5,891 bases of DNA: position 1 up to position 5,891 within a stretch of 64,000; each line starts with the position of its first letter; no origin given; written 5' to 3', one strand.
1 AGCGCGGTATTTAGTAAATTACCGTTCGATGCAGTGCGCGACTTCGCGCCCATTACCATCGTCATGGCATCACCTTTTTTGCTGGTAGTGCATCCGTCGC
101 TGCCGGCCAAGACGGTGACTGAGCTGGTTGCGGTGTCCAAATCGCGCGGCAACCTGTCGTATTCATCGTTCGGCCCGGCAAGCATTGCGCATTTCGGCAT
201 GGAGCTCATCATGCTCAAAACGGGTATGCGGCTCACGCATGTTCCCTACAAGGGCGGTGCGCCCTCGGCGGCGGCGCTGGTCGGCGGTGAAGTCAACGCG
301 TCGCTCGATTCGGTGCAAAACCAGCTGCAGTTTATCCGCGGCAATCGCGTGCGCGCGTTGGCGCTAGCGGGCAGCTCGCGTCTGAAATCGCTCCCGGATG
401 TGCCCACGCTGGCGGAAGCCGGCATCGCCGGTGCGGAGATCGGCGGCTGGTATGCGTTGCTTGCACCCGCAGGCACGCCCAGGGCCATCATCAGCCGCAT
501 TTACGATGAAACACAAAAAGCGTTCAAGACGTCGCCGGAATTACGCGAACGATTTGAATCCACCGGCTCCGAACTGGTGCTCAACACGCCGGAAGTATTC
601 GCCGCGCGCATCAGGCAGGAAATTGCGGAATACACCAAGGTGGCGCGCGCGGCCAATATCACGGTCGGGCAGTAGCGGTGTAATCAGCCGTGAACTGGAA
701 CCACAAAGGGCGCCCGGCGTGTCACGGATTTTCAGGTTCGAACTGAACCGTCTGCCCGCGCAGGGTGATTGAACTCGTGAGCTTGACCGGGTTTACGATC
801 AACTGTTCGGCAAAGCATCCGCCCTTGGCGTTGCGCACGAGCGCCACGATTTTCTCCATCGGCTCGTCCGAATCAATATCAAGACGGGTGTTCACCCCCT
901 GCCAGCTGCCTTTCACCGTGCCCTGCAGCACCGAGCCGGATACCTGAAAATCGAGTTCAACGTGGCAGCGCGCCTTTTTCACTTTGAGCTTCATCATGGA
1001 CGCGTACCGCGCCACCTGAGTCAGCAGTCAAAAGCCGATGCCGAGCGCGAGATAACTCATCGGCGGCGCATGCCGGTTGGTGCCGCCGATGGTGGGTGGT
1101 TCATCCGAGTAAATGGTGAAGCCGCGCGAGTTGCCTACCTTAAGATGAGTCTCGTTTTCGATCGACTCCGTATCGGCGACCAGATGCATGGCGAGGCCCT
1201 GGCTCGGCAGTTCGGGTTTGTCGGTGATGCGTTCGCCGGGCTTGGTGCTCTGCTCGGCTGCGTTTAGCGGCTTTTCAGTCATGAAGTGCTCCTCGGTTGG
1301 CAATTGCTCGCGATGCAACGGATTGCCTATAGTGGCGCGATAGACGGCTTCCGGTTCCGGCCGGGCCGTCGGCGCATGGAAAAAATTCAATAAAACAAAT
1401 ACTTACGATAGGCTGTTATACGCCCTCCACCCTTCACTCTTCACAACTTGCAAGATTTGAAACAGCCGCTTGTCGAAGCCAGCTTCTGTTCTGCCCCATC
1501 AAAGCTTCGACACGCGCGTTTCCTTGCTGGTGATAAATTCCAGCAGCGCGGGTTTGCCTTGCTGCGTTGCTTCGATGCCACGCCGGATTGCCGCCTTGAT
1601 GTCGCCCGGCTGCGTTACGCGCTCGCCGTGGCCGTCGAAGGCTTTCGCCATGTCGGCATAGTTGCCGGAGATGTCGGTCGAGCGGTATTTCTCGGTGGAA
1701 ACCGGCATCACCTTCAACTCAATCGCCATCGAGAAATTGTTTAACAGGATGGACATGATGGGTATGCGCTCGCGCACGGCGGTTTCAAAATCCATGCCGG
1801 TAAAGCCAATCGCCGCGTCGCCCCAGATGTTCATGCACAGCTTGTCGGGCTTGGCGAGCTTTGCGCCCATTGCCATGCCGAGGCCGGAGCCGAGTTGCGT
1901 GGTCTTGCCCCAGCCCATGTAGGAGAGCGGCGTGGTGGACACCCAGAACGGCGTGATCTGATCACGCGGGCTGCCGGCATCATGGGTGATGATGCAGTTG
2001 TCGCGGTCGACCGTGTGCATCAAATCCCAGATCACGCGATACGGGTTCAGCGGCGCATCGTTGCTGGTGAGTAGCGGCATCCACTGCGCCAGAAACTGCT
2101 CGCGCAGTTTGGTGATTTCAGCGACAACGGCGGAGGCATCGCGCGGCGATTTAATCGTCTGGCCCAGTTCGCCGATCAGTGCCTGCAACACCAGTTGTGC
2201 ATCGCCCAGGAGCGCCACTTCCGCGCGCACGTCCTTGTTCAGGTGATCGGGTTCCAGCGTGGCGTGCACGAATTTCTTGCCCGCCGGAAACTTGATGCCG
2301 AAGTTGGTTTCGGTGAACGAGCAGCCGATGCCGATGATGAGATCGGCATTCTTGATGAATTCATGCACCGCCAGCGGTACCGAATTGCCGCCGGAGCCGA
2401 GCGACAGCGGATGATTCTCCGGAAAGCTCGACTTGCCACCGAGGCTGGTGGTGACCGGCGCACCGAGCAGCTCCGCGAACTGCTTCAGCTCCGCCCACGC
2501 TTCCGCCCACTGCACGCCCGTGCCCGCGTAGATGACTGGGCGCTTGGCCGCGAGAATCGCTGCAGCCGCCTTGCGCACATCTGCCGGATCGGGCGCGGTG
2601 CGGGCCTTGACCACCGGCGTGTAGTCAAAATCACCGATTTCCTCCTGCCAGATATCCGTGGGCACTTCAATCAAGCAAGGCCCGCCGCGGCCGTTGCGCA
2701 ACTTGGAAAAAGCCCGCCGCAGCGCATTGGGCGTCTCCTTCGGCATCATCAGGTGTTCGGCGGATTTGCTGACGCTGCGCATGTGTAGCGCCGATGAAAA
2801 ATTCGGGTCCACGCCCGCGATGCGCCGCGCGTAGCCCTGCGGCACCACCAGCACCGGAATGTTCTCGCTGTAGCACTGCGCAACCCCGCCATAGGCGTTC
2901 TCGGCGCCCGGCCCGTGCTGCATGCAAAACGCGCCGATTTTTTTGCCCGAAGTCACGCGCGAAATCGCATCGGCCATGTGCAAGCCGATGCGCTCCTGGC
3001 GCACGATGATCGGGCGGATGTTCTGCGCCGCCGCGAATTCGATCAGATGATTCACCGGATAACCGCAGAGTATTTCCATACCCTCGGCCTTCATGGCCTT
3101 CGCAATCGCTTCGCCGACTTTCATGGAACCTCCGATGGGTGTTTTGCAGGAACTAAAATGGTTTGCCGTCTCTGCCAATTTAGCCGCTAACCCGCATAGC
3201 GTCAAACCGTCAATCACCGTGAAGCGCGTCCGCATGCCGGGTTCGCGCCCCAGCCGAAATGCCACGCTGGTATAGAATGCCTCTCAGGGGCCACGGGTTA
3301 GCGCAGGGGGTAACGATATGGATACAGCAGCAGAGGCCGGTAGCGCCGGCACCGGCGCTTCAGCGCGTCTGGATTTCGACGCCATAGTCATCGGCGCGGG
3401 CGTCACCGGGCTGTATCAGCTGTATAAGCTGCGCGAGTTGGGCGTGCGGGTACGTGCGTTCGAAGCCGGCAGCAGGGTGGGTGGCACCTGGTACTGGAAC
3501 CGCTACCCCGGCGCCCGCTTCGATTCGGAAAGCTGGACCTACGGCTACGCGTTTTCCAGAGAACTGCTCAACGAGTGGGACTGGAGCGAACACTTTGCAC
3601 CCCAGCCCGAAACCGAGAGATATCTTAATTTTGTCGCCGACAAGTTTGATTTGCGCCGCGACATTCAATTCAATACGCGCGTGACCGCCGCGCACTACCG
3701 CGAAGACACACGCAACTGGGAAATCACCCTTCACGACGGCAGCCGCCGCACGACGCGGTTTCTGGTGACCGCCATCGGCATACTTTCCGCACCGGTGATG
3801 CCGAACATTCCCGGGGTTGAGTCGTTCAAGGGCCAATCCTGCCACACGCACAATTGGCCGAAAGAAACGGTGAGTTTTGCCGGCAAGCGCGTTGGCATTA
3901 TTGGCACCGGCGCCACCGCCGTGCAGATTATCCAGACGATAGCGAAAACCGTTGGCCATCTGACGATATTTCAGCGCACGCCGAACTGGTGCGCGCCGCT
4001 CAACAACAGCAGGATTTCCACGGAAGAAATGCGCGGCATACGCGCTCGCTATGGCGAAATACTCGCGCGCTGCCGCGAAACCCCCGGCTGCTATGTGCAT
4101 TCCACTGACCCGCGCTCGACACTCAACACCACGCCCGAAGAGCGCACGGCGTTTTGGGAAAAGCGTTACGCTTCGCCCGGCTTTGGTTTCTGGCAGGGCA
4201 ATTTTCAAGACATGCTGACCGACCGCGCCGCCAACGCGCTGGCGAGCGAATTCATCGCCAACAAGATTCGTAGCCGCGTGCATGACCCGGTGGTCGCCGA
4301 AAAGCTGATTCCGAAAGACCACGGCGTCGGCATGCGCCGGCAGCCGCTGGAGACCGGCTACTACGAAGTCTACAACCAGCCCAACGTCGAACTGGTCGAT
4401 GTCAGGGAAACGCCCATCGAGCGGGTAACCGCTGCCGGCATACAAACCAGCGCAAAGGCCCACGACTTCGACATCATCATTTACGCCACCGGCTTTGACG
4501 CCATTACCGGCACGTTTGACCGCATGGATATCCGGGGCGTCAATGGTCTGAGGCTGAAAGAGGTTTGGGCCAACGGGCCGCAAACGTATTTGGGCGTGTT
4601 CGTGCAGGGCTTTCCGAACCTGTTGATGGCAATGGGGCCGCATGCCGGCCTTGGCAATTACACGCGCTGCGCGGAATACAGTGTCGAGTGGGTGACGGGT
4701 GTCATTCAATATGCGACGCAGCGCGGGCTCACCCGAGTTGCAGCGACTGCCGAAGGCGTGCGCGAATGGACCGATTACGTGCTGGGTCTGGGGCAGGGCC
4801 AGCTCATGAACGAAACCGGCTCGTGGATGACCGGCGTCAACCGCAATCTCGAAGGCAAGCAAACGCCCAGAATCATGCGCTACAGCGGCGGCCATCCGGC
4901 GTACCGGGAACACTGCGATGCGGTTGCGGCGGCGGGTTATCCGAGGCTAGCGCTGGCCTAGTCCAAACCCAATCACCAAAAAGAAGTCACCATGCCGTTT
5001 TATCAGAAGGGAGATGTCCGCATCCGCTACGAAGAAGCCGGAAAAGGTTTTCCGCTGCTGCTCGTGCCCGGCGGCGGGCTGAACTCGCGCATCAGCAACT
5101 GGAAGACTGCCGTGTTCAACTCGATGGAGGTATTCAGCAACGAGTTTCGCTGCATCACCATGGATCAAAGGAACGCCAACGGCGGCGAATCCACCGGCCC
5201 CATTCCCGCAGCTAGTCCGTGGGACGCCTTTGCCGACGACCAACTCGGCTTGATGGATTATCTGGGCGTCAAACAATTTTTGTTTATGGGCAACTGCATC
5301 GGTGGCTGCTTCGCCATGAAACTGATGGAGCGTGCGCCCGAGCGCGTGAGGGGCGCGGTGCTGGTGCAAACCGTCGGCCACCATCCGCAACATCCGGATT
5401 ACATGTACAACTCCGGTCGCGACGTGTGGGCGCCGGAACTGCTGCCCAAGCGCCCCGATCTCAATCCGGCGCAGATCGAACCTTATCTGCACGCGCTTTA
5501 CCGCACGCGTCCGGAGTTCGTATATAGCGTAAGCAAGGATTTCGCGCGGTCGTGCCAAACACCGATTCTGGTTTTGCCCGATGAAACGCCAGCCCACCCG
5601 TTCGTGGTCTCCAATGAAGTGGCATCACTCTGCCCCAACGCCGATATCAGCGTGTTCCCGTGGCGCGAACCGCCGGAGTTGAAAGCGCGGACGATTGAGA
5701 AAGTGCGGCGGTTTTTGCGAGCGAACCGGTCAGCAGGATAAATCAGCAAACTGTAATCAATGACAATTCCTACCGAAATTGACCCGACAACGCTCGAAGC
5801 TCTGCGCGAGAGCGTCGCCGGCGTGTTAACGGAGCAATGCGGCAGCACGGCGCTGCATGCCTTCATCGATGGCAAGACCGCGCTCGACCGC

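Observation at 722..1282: OsmC-family gene with an in-frame TGA exactly at the conserved active-site Cys, followed by a SECIS-like hairpin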

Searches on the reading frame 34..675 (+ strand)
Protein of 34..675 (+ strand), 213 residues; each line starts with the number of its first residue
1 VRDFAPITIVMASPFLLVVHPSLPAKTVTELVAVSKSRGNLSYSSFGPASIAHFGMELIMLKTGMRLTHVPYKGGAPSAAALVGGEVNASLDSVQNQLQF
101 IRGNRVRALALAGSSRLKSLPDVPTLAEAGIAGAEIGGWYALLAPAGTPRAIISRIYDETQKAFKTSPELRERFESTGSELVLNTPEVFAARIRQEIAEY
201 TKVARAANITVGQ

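Call 22: search_protein_families(library=pfam, proteins=[window:34-675:+], max_evalue=0.00001)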
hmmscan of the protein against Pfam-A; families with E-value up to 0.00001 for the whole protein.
window:34-675:+ (213 aa): 1 family
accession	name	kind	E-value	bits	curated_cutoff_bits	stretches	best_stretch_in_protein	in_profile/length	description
PF03401.19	TctC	-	3.1e-41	142.1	27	1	2-198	67-263/274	Tripartite tricarboxylate transporter family receptor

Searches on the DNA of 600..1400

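Call 46: search_rna_families(source=window, start=600, end=1400, threshold=evalue, max_evalue=10)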
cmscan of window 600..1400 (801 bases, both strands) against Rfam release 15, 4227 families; matches with E-value up to 10: 3.
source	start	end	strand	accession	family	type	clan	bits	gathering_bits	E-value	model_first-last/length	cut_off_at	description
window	1140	1220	+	RF03009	malK-III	Cis-reg;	-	14.2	50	4.8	1-94/94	no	malK-III RNA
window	859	949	+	RF02147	MEG8_3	Gene; lncRNA;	-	11.7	40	3.7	1-66/66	no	Maternally expressed 8 exon 3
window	1083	1105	-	RF01149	sR10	Gene; snRNA; snoRNA; CD-box;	-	10.6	45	7.1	32-54/54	no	Small nucleolar RNA sR10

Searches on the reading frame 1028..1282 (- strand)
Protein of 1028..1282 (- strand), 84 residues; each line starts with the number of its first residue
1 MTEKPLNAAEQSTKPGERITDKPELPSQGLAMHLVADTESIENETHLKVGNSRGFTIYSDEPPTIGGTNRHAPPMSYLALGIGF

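Call 35: find_encoding_contigs(protein=window:1028-1282:-, flank=10000, max_places=6)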
Protein window:1028-1282:- (84 aa): 18 contigs read that carry it; 6 places shown.
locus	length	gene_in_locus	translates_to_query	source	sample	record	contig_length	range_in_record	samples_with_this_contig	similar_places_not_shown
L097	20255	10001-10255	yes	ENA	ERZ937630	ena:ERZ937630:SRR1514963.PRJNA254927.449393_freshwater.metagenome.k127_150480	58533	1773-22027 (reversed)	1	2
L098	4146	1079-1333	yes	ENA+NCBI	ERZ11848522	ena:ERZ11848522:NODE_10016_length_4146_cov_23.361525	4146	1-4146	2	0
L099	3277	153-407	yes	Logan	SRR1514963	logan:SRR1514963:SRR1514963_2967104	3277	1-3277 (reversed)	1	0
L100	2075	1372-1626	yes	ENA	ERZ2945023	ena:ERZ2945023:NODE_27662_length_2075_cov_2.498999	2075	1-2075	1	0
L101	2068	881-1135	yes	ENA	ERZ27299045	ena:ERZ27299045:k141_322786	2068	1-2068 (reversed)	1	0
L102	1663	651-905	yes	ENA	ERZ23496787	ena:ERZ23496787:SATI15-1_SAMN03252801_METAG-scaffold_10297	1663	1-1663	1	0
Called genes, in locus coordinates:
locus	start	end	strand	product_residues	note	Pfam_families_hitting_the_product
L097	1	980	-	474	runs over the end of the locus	PF02113:Peptidase_S13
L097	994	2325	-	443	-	PF00202:Aminotran_3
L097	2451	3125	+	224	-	-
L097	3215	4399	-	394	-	PF02771:Acyl-CoA_dh_N, PF02770:Acyl-CoA_dh_M, PF00441:Acyl-CoA_dh_1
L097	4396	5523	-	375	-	PF02771:Acyl-CoA_dh_N, PF00441:Acyl-CoA_dh_1, PF08028:Acyl-CoA_dh_2 (weak)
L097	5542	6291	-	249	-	PF00561:Abhydrolase_1, PF12697:Abhydrolase_6 (weak)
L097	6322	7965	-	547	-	PF00743:FMO-like, PF01266:DAO (faint), PF07992:Pyr_redox_2, PF13450:NAD_binding_8, PF13738:Pyr_redox_3, PF13434:Lys_Orn_oxgnase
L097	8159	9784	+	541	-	PF02776:TPP_enzyme_N, PF00205:TPP_enzyme_M, PF02775:TPP_enzyme_C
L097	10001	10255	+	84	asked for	-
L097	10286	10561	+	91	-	-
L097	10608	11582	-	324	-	PF03401:TctC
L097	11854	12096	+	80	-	-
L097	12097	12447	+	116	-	-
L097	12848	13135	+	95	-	PF00166:Cpn10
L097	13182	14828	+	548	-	PF00118:Cpn60_TCP1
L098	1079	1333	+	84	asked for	-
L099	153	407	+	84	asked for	-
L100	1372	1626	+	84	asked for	-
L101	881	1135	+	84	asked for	-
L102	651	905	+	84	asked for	-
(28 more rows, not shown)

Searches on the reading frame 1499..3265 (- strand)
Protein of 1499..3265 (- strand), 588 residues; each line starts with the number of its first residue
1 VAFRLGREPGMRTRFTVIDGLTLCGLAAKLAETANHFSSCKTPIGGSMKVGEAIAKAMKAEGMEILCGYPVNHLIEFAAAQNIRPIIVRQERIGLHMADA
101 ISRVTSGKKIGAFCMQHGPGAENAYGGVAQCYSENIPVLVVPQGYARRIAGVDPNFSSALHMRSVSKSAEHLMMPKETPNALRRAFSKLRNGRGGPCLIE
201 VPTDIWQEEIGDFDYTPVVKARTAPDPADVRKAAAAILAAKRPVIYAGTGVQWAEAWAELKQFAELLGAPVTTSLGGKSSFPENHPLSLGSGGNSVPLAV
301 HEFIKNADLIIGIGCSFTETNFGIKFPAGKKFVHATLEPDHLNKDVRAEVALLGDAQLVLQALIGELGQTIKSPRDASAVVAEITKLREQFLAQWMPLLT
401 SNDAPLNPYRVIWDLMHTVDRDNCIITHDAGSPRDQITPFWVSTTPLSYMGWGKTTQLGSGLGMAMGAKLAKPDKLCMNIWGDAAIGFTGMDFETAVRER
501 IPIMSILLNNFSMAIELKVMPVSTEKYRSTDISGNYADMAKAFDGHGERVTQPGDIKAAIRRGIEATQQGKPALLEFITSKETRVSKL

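Call 22: search_protein_families(library=pfam, proteins=[window:1499-3265:-], max_evalue=0.00001)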
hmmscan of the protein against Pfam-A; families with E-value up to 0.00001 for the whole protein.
window:1499-3265:- (588 aa): 3 families
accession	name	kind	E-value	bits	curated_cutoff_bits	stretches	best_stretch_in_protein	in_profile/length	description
PF00205.28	TPP_enzyme_M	-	2e-37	128.4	30.4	1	230-363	1-137/137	Thiamine pyrophosphate enzyme, central domain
PF02775.26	TPP_enzyme_C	-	4.9e-25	88.5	21.9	1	430-576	2-150/151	Thiamine pyrophosphate enzyme, C-terminal TPP binding domain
PF02776.23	TPP_enzyme_N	-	2.1e-21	76.4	26.8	1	48-149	1-104/119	Thiamine pyrophosphate enzyme, N-terminal TPP binding domain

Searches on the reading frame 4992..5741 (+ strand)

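Call 22: search_protein_families(library=pfam, proteins=[window:4992-5741:+], max_evalue=0.00001)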
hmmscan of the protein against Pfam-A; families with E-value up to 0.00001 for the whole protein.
window:4992-5741:+ (249 aa): 2 families
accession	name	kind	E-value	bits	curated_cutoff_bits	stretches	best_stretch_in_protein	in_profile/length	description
PF00561.26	Abhydrolase_1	-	2.2e-13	50.9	25.8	1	21-147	2-117/245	alpha/beta hydrolase fold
PF12697.13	Abhydrolase_6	-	6.3e-07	30.7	26.3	1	22-186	1-132/217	Alpha/beta hydrolase family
